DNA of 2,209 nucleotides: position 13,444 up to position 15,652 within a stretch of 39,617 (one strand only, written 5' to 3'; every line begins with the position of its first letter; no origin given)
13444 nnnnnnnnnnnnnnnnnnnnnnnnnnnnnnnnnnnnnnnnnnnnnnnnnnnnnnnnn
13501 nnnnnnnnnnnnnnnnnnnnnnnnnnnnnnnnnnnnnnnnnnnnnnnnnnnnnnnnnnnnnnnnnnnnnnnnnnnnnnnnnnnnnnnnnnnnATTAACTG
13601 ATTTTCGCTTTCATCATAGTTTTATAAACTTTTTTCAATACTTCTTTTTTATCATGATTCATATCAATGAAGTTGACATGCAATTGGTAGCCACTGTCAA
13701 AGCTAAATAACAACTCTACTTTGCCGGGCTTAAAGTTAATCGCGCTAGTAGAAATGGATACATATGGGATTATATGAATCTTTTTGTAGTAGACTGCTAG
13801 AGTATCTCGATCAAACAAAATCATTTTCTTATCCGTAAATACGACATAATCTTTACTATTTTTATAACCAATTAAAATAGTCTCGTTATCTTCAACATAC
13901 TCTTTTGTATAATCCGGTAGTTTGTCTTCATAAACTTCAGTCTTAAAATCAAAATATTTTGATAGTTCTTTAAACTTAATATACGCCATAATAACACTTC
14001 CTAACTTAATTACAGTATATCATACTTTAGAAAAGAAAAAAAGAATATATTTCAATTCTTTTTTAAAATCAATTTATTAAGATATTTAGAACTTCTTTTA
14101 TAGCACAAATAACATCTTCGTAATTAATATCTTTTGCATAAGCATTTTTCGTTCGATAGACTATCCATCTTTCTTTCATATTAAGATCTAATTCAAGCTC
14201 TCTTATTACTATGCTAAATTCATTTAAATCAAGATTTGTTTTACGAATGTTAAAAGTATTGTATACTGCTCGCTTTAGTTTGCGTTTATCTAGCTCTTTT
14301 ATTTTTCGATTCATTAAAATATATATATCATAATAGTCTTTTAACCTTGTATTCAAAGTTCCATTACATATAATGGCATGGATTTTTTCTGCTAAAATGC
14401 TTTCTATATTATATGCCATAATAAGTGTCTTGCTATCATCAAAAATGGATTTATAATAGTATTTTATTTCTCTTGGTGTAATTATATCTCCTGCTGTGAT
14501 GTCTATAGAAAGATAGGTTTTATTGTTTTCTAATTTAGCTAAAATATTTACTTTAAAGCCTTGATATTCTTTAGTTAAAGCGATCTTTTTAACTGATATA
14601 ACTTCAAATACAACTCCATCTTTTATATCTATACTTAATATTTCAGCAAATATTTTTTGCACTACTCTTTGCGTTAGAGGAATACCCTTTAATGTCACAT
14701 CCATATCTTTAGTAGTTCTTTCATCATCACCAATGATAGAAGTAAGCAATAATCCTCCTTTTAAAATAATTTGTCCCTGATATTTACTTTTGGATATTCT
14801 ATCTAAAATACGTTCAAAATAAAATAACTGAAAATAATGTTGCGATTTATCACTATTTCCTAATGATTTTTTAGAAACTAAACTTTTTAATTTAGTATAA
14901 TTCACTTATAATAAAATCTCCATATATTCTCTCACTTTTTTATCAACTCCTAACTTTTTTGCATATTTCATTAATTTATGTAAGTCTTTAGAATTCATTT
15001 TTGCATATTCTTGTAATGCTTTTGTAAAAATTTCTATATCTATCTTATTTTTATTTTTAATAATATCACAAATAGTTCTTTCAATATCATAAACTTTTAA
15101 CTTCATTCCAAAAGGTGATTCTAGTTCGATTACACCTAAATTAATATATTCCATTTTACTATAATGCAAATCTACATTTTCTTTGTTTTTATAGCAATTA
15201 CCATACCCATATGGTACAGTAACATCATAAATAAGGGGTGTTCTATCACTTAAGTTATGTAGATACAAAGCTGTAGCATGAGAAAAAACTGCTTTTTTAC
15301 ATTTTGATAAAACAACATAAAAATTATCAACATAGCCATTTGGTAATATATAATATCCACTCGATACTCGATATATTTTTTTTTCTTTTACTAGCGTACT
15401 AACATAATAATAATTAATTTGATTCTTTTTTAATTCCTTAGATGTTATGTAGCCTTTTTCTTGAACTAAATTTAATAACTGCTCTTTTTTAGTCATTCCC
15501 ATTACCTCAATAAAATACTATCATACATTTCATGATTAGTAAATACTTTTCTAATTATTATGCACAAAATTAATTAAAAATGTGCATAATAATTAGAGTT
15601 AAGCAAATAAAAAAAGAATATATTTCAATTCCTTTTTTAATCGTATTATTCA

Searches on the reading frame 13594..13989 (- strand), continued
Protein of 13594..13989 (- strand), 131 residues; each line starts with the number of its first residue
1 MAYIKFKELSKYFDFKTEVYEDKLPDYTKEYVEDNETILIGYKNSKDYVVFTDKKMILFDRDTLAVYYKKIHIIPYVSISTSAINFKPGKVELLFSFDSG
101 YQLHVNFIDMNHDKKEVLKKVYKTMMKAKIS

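Call 57: search_solved_structures(query=window:13594-13989:-, max_evalue=1, show_alignments=2)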
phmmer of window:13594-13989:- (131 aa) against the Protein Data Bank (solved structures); distinct sequences matched with E-value up to 1: 3.
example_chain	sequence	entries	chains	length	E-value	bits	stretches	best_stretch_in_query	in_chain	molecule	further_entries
3dcx_A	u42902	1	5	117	7.4e-05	26.2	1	18-81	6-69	Protein of Unknown Function (DUF1696) with Pleckstrin-homology Domains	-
3hsa_A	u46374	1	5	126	7.8e-05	26.2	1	21-80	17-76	pleckstrin homology domain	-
3jtp_A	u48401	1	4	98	0.2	15.2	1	79-116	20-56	Adapter protein mecA 1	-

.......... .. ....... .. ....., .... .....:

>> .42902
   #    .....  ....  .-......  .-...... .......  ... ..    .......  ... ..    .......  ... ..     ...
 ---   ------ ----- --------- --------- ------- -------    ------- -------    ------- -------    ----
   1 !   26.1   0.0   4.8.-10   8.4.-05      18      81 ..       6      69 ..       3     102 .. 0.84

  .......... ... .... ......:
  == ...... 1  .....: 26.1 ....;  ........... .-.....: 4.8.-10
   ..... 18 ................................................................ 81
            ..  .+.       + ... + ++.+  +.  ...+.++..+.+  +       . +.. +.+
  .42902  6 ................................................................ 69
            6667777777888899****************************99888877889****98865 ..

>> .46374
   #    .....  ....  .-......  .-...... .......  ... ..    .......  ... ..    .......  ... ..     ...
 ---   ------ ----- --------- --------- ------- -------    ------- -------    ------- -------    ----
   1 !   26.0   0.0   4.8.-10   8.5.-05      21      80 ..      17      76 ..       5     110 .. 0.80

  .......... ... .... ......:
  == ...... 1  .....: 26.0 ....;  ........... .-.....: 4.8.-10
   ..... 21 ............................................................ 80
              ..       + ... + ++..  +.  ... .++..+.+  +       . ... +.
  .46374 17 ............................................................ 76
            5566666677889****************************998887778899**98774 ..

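Call 60: predict_structure(alignment_id=A7)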
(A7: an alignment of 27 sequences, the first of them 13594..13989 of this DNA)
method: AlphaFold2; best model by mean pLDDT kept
length: 131 residues; sequences in the alignment: 27
mean_pLDDT: 85.0   pTM: 0.80
mean pLDDT of the five models: 85.0, 84.7, 84.4, 77.9, 67.8
residues with pLDDT >= 90: 75; 70-90: 37; 50-70: 11; < 50: 8
segments of 3 or more residues with pLDDT < 50: 1-8
pLDDT, mean of each block of 10 residues (from residue 1): 40 87 89 93 92 93 67 89 94 87 90 95 92 72
secondary structure, 60 per line:
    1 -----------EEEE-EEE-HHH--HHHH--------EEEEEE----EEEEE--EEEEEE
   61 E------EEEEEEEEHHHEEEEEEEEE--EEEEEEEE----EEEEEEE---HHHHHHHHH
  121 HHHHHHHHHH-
elements in order: E12-15 E17-19 H26-29 E38-43 E48-52 E55-61 E68-75 E79-87 E90-97 E102-108 H112-130

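Call 63: fold_search(model_id=the predicted structure, library=pdb)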
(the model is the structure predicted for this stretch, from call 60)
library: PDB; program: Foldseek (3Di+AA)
matches with E <= 10: 1327; with E <= 0.001: 14
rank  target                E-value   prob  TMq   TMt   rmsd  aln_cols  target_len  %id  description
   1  3dcx_A                4.5e-06  1.00  0.67  0.74   3.0       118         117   21  Crystal structure of a duf1696 family protein with a pleckstrin-homology domain (shew_0819) from shewanella loihica pv (released 2008-07-29)
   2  3b77_A                5.0e-06  1.00  0.63  0.46   3.2       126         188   17  Crystal structure of a ph domain containing bacterial protein (exig_2160) from exiguobacterium sibiricum 255-15 at 2.4 (released 2007-11-13)
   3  3dcx_C                7.6e-06  1.00  0.67  0.75   2.9       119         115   23  Crystal structure of a duf1696 family protein with a pleckstrin-homology domain (shew_0819) from shewanella loihica pv (released 2008-07-29)
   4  3b77_F                1.3e-05  1.00  0.61  0.46   3.0       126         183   17  Crystal structure of a ph domain containing bacterial protein (exig_2160) from exiguobacterium sibiricum 255-15 at 2.4 (released 2007-11-13)
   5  3b77_C                1.4e-05  1.00  0.63  0.47   2.9       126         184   17  Crystal structure of a ph domain containing bacterial protein (exig_2160) from exiguobacterium sibiricum 255-15 at 2.4 (released 2007-11-13)
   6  3dcx_B                1.7e-05  1.00  0.60  0.67   3.7       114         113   22  Crystal structure of a duf1696 family protein with a pleckstrin-homology domain (shew_0819) from shewanella loihica pv (released 2008-07-29)
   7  3hsa_D                2.2e-05  1.00  0.53  0.60   3.9       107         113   21  Crystal structure of pleckstrin homology domain (YP_926556.1) from SHEWANELLA AMAZONENSIS SB2B at 1.99 A resolution (released 2009-06-23)
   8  3b77_B                2.4e-05  1.00  0.62  0.46   3.0       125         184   18  Crystal structure of a ph domain containing bacterial protein (exig_2160) from exiguobacterium sibiricum 255-15 at 2.4 (released 2007-11-13)
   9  3hsa_A                3.5e-05  1.00  0.54  0.57   3.4       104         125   22  Crystal structure of pleckstrin homology domain (YP_926556.1) from SHEWANELLA AMAZONENSIS SB2B at 1.99 A resolution (released 2009-06-23)
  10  3b77_E                4.1e-05  1.00  0.61  0.46   3.0       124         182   17  Crystal structure of a ph domain containing bacterial protein (exig_2160) from exiguobacterium sibiricum 255-15 at 2.4 (released 2007-11-13)
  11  3hsa_E                7.4e-05  1.00  0.50  0.57   4.4       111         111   23  Crystal structure of pleckstrin homology domain (YP_926556.1) from SHEWANELLA AMAZONENSIS SB2B at 1.99 A resolution (released 2009-06-23)
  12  3dcx_E                7.8e-05  1.00  0.56  0.68   3.5       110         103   24  Crystal structure of a duf1696 family protein with a pleckstrin-homology domain (shew_0819) from shewanella loihica pv (released 2008-07-29)
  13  3hsa_B                1.2e-04  1.00  0.59  0.62   3.6       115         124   23  Crystal structure of pleckstrin homology domain (YP_926556.1) from SHEWANELLA AMAZONENSIS SB2B at 1.99 A resolution (released 2009-06-23)
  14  3hsa_C                1.5e-04  1.00  0.52  0.59   3.8       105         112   24  Crystal structure of pleckstrin homology domain (YP_926556.1) from SHEWANELLA AMAZONENSIS SB2B at 1.99 A resolution (released 2009-06-23)
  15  4y94_D                2.3e-03  1.00  0.40  0.36   7.7       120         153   12  Crystal structure of the PH-TH module of Bruton's tyrosine kinase bound to inositol hexakisphosphate (released 2015-03-18)
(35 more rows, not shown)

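Call 72: search_dna_similar(query=window:13594-13989:-, collection=phages, mode=protein, max_evalue=0.001, max_rows=15)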
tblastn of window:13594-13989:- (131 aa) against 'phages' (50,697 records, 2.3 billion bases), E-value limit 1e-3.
No match.

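Call 81: find_encoding_contigs(protein=P0131, flank=4000, max_places=3)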
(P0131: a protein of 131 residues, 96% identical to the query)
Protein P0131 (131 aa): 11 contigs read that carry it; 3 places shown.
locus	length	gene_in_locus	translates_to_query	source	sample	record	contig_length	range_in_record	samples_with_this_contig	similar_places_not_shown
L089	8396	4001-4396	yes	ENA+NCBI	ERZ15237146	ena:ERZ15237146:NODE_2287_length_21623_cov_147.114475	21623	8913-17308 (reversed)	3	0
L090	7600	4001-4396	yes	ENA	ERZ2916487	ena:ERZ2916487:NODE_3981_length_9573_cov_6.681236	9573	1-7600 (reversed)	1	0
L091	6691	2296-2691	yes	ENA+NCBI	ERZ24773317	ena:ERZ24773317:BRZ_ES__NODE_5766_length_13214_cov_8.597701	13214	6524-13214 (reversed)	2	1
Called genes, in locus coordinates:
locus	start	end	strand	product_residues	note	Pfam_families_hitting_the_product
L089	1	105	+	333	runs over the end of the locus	PF02810:SEC-C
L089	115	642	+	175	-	PF10502:Peptidase_S26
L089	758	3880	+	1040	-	PF06832:BiPBP_C (faint)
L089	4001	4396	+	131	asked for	PF08000:bPH_1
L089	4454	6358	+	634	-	PF03717:PBP_dimer, PF00905:Transpeptidase, PF03793:PASTA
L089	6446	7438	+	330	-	PF10555:MraY_sig1 (weak), PF00953:Glycos_transf_4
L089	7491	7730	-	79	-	PF12844:HTH_19, PF13443:HTH_26 (weak), PF01381:HTH_3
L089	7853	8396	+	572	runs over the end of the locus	-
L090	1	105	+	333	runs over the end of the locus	PF02810:SEC-C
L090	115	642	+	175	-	PF10502:Peptidase_S26, PF00717:Peptidase_S24 (faint)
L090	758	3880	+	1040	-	PF06832:BiPBP_C (faint)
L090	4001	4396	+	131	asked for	PF08000:bPH_1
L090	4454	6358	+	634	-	PF03717:PBP_dimer, PF00905:Transpeptidase, PF03793:PASTA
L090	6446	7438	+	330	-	PF10555:MraY_sig1 (weak), PF00953:Glycos_transf_4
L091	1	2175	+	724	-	?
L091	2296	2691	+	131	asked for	PF08000:bPH_1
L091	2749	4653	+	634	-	PF03717:PBP_dimer, PF00905:Transpeptidase, PF03793:PASTA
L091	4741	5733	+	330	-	PF10555:MraY_sig1 (weak), PF00953:Glycos_transf_4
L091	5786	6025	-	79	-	PF12844:HTH_19, PF13443:HTH_26 (weak), PF01381:HTH_3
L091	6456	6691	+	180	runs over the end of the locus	-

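Call 82: find_encoding_contigs(protein=P0178, flank=4000, max_places=3)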
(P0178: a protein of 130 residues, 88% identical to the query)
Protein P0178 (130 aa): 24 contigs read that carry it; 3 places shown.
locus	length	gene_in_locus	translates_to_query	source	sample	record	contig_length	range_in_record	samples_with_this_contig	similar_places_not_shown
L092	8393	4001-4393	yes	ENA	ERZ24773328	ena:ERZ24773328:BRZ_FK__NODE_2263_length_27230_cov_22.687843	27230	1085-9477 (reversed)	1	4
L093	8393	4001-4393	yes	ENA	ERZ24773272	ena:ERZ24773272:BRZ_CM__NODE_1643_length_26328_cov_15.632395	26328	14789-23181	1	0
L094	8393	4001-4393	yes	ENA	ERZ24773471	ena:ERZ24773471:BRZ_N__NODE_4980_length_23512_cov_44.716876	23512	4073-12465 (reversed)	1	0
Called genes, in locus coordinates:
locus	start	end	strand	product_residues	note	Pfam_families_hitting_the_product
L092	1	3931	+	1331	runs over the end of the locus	-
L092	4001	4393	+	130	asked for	PF08000:bPH_1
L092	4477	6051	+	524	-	-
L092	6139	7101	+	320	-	-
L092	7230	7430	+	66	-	PF01797:Y1_Tnp (weak)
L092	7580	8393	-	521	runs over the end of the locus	-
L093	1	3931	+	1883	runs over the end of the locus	-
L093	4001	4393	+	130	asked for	PF08000:bPH_1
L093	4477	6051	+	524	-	-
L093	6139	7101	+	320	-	-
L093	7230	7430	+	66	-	-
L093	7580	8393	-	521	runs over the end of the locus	-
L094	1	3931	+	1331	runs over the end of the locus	-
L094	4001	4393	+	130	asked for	PF08000:bPH_1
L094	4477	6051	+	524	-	-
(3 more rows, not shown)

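Call 83: find_encoding_contigs(protein=P0188, flank=4000, max_places=3)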
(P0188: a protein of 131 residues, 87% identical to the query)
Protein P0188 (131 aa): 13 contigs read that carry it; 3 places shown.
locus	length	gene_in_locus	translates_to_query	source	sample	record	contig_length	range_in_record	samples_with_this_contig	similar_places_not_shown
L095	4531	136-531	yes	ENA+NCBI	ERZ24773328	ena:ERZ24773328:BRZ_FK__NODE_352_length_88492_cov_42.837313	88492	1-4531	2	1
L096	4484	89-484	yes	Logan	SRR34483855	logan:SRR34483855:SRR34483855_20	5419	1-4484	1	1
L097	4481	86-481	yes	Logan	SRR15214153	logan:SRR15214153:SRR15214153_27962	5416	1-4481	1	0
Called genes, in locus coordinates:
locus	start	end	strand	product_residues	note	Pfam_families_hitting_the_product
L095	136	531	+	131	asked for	PF08000:bPH_1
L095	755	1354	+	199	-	PF00293:NUDIX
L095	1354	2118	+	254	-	PF02540:NAD_synthase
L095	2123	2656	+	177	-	PF01467:CTP_transf_like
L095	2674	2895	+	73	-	-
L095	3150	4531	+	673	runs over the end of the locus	PF07021:MetW (faint), PF08241:Methyltransf_11, PF08242:Methyltransf_12, PF13649:Methyltransf_25, PF13847:Methyltransf_31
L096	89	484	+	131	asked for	PF08000:bPH_1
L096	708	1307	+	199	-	PF00293:NUDIX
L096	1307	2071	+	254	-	PF02540:NAD_synthase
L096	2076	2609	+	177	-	PF01467:CTP_transf_like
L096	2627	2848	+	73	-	-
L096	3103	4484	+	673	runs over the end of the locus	PF07021:MetW (faint), PF08241:Methyltransf_11, PF08242:Methyltransf_12, PF13649:Methyltransf_25, PF13847:Methyltransf_31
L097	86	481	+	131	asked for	PF08000:bPH_1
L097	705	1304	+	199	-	PF00293:NUDIX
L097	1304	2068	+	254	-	PF02540:NAD_synthase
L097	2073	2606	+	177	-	PF01467:CTP_transf_like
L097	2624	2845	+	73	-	-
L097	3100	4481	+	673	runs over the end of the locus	PF07021:MetW (faint), PF08241:Methyltransf_11, PF08242:Methyltransf_12, PF13649:Methyltransf_25, PF13847:Methyltransf_31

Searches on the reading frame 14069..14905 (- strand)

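Call 3: search_protein_families(library=pfam, proteins=[window:14069-14905:-], max_evalue=1)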
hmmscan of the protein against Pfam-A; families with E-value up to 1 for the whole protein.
window:14069-14905:- (278 aa): 1 family
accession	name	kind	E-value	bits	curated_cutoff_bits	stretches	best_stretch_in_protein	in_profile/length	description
PF08843.17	AbiEii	-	2.2e-34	119.9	22.5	1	32-245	1-214/238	Nucleotidyl transferase AbiEii toxin, Type IV TA system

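Call 4: search_protein_families(library=padloc, proteins=[window:14069-14905:-], max_evalue=1)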
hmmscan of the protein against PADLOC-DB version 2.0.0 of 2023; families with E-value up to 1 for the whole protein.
window:14069-14905:- (278 aa): 19 families
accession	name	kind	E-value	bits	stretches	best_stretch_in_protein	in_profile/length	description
PDLC02288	AbiEii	-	1.9e-84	281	1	4-274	11-272/294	AbiEii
PDLC02312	AbiEii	-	8.9e-43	144.5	1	21-273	27-278/299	AbiEii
PDLC02320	AbiEii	-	2.7e-34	116.3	1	135-277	1-143/147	AbiEii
PDLC02319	AbiEii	-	1.6e-31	107.9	1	34-273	6-232/241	AbiEii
PDLC02291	AbiEii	-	1.2e-29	101.7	1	9-225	22-225/310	AbiEii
PDLC02326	AbiEii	-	2.9e-27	93.3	1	4-135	5-132/133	AbiEii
PDLC02310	AbiEii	-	2.5e-18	64.4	1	33-225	29-219/265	AbiEii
PDLC02304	AbiEii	-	4.5e-17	60.8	1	32-247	29-230/260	AbiEii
PDLC02308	AbiEii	-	3.3e-10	38.1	1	22-269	7-260/279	AbiEii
PDLC02314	AbiEii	-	9.4e-10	36.2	1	18-222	25-225/290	AbiEii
PDLC02306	AbiEii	-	2.3e-09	35.3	1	32-228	26-236/280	AbiEii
PDLC02301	AbiEii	-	3.4e-09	34.7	2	171-269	191-278/291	AbiEii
PDLC02311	AbiEii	-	3.3e-08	31.6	1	25-273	22-257/283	AbiEii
PDLC02295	AbiEii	-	2e-07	28.6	1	47-223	40-214/261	AbiEii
PDLC02321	AbiEii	-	1.3e-06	26.3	1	139-249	158-267/296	AbiEii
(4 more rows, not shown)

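Call 5: search_protein_families(library=ncbifam, proteins=[window:14069-14905:-], max_evalue=1)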
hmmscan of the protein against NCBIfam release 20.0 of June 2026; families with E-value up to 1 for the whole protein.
window:14069-14905:- (278 aa): 0 families

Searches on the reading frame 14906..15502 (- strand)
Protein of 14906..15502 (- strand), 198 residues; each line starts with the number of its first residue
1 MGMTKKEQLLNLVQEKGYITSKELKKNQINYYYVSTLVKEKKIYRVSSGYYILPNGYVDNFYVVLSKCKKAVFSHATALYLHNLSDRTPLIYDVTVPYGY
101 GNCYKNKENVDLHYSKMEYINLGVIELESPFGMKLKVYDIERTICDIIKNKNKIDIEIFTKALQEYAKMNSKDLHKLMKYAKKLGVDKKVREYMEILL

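Call 3: search_protein_families(library=pfam, proteins=[window:14906-15502:-], max_evalue=1)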
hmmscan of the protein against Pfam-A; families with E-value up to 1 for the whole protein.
window:14906-15502:- (198 aa): 3 families
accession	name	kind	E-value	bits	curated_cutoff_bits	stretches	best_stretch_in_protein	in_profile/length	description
PF13338.12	AbiEi_4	-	7.2e-05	23.3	25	1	7-54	1-49/49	Transcriptional regulator, AbiEi antitoxin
PF15397.11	DUF4618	-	0.0094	15.8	34.9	1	135-192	44-99/258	Domain of unknown function (DUF4618)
PF10264.15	Stork_head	-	0.019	15.7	27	1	28-52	52-76/79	Winged helix Storkhead-box1 domain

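Call 4: search_protein_families(library=padloc, proteins=[window:14906-15502:-], max_evalue=1)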
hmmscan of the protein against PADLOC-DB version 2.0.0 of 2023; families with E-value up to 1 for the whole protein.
window:14906-15502:- (198 aa): 22 families
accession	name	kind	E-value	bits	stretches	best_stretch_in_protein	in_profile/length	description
PDLC02225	AbiEi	-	2.2e-69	231.1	1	3-197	4-194/198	AbiEi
PDLC02265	AbiEi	-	4.8e-39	132.1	1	4-197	2-197/198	AbiEi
PDLC02248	AbiEi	-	1.9e-31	107.3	1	4-197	2-197/198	AbiEi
PDLC02283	AbiEi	-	3.1e-30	103.4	1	3-197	4-200/201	AbiEi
PDLC02245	AbiEi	-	5.3e-29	99.3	1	11-198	5-194/194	AbiEi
PDLC02275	AbiEi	-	1.2e-28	98.4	1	12-197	6-183/184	AbiEi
PDLC02263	AbiEi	-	6.3e-24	83.1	1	6-197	50-244/244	AbiEi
PDLC02262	AbiEi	-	3.2e-19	67.3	1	6-198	15-206/206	AbiEi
PDLC02249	AbiEi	-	3.6e-18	64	1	7-186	6-178/184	AbiEi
PDLC02253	AbiEi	-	4.4e-18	63.4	1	3-101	1-100/112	AbiEi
PDLC02238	AbiEi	-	1.5e-17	62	1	21-194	5-175/180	AbiEi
PDLC02239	AbiEi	-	3e-17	61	1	20-197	13-193/195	AbiEi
PDLC02254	AbiEi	-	1.7e-13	48.7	1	6-187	5-187/197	AbiEi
PDLC02228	AbiEi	-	1.9e-13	48.2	1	14-147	36-162/216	AbiEi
PDLC02260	AbiEi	-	1.2e-12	45.7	1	9-117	7-117/131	AbiEi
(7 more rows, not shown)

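Call 5: search_protein_families(library=ncbifam, proteins=[window:14906-15502:-], max_evalue=1)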
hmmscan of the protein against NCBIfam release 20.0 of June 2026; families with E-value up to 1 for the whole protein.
window:14906-15502:- (198 aa): 2 families
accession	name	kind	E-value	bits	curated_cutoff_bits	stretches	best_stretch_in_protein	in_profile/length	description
NF010457.0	PRK13883.1-4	subfamily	0.036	14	160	1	8-47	68-108/137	conjugal transfer protein TrbH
NF041503.1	WZX_like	subfamily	0.076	12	300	1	22-186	74-240/429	O-unit flippase-like protein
